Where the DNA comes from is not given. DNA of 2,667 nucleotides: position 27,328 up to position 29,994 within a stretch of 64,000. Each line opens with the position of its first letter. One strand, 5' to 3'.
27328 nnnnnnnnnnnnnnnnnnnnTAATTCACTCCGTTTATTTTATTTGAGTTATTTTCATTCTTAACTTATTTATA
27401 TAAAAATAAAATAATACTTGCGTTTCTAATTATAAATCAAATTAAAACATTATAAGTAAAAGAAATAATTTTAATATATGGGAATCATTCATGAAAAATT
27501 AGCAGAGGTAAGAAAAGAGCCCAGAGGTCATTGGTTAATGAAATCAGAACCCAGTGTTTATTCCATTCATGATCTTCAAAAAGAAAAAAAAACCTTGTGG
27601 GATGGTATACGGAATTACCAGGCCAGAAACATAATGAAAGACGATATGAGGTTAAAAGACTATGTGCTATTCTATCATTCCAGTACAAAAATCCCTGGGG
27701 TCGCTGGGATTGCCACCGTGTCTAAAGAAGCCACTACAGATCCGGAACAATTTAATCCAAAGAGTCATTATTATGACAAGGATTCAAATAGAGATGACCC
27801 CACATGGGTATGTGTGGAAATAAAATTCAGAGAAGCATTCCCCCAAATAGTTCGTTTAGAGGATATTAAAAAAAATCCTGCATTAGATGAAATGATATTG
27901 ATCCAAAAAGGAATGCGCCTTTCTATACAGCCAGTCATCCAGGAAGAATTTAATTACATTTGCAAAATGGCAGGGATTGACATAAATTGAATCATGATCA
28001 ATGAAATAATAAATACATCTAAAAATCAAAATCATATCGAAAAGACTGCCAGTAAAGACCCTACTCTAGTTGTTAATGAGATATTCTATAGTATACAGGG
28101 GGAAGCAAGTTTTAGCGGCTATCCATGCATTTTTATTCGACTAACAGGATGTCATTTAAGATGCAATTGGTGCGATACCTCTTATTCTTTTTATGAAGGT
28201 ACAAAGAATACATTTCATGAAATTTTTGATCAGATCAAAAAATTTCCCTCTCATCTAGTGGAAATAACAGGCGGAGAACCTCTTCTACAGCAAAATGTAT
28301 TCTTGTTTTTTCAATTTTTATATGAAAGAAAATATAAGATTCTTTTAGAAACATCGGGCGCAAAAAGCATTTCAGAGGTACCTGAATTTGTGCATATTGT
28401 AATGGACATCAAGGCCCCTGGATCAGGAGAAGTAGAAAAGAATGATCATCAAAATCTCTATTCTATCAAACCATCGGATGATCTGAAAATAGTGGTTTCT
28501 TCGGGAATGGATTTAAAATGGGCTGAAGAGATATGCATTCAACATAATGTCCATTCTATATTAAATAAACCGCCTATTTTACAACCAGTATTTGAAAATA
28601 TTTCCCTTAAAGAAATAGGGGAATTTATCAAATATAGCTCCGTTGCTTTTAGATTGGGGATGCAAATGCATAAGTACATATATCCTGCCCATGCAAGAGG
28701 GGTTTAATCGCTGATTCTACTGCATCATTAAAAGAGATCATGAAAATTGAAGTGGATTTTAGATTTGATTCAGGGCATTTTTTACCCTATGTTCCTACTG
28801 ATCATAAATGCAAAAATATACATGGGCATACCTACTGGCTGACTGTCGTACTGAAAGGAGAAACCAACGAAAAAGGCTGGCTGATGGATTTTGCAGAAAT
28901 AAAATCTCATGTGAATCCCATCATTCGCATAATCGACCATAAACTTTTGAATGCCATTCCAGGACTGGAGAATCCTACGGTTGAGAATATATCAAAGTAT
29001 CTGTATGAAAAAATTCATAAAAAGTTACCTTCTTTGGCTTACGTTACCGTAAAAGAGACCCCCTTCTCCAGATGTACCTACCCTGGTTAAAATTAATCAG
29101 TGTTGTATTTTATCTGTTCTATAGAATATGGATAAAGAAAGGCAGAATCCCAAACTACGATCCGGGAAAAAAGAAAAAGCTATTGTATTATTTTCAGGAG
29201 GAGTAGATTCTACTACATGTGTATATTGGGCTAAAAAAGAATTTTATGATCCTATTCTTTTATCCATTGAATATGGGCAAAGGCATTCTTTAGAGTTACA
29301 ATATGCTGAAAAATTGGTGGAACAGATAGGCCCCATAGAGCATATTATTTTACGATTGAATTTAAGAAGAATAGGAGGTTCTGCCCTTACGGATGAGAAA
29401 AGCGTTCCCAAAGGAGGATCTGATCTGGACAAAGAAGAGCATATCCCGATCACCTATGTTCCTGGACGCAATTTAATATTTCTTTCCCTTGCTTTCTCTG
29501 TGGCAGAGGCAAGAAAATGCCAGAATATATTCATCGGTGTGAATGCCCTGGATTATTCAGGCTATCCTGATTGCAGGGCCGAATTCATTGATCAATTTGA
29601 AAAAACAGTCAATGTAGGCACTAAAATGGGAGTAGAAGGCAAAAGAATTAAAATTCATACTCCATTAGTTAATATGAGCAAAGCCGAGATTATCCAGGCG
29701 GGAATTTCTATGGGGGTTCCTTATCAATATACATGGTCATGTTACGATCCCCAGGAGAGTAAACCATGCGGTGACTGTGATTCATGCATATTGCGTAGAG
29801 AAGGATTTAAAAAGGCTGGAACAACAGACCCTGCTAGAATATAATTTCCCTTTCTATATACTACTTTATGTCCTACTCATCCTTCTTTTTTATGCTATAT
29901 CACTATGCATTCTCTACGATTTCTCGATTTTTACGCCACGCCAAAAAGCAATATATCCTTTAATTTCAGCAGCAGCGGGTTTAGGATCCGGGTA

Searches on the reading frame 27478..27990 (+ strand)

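Call 51: search_protein_families(library=pfam, proteins=[window:27478-27990:+], max_evalue=0.001)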
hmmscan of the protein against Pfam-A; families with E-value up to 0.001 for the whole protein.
window:27478-27990:+ (170 aa): 1 family
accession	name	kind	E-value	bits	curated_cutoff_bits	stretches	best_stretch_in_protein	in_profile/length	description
PF01878.24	EVE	-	4.8e-52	176.3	23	1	18-164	2-145/145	EVE domain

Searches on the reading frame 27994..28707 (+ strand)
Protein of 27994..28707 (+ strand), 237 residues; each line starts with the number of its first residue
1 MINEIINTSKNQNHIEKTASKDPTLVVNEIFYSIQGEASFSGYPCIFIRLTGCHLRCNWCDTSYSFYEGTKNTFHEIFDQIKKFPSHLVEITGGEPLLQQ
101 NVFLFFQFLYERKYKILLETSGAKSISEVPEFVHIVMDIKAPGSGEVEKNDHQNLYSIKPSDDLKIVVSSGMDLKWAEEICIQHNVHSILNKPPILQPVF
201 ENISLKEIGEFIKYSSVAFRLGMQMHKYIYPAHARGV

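Call 51: search_protein_families(library=pfam, proteins=[window:27994-28707:+], max_evalue=0.001)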
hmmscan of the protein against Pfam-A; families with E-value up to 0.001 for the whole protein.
window:27994-28707:+ (237 aa): 2 families
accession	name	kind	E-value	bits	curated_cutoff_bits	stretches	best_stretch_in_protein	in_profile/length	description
PF04055.27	Radical_SAM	-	3.3e-08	34.3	29.5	1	50-124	4-88/166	Radical SAM superfamily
PF13353.11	Fer4_12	-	0.00041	21.1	22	1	47-106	9-73/137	4Fe-4S single cluster domain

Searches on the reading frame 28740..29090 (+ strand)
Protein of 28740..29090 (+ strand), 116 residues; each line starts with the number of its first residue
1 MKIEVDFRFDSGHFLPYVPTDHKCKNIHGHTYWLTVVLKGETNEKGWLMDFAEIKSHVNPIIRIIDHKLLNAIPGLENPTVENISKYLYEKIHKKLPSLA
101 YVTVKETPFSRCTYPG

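Call 51: search_protein_families(library=pfam, proteins=[window:28740-29090:+], max_evalue=0.001)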
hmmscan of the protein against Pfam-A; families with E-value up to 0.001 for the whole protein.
window:28740-29090:+ (116 aa): 1 family
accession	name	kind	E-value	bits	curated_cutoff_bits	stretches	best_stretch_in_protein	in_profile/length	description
PF01242.24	PTPS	-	8.4e-33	113.4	22.4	1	3-114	2-118/121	6-pyruvoyl tetrahydropterin synthase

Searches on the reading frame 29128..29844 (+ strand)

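Call 51: search_protein_families(library=pfam, proteins=[window:29128-29844:+], max_evalue=0.001)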
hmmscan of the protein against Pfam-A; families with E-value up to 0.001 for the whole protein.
window:29128-29844:+ (238 aa): 2 families
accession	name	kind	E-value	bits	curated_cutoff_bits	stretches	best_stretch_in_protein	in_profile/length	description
PF06508.19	QueC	-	5.4e-78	261.7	22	1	17-230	1-209/210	Queuosine biosynthesis protein QueC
PF00733.27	Asn_synthase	-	0.0001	22.5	21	1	19-72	21-75/354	Asparagine synthase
